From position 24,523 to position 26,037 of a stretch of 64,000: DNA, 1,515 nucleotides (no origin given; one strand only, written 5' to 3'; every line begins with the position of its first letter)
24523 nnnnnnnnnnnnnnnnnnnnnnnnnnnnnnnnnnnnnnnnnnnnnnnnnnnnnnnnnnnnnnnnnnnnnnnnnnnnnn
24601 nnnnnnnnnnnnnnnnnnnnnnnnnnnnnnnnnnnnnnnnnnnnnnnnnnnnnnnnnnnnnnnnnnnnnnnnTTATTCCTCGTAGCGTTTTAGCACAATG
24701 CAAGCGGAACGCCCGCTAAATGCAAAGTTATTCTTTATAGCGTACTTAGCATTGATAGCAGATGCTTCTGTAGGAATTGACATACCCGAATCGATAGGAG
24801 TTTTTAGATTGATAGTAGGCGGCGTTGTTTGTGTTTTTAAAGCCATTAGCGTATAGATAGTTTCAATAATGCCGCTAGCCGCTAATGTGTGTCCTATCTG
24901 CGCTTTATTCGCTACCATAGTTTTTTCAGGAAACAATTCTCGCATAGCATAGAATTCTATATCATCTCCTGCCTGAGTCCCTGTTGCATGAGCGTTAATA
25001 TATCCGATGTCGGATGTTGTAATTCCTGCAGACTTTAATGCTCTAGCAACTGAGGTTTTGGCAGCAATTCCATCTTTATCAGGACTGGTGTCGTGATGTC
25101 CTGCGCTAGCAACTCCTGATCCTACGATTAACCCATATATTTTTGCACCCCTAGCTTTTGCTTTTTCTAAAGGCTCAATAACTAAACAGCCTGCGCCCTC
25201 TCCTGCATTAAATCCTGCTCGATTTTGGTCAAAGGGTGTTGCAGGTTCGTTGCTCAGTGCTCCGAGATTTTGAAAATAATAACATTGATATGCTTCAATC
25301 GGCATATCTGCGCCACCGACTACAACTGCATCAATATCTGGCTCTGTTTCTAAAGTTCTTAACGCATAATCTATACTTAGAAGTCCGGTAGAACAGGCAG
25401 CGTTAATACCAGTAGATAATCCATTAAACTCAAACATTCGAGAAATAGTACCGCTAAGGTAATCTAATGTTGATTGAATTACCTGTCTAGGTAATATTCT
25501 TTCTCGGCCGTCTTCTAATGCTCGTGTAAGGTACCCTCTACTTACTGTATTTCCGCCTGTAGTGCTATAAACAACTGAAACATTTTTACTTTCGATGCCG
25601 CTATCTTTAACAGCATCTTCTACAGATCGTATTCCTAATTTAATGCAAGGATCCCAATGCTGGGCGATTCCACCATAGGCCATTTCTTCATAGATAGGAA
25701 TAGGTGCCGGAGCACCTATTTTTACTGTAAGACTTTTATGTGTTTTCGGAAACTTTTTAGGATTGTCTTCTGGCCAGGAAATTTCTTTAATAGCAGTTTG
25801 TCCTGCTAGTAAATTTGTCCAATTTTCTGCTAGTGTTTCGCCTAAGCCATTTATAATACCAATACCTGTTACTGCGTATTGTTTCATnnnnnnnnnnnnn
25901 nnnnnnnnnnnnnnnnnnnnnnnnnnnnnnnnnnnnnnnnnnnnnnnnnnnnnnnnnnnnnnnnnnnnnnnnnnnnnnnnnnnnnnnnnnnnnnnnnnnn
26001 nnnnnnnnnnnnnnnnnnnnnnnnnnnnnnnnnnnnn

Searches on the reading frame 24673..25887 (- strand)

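Call 36: search_protein_families(library=pfam, max_evalue=0.0001, proteins=[window:24673-25887:-])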
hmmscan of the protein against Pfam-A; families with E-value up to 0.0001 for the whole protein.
window:24673-25887:- (404 aa): 2 families
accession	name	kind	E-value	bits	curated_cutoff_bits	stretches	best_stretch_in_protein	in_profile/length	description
PF00109.32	ketoacyl-synt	-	2.8e-35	122.6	20.8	1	5-243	5-252/252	Beta-ketoacyl synthase, N-terminal domain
PF02801.28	Ketoacyl-synt_C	-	1.2e-31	109.7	20.8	1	251-361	1-118/119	Beta-ketoacyl synthase, C-terminal domain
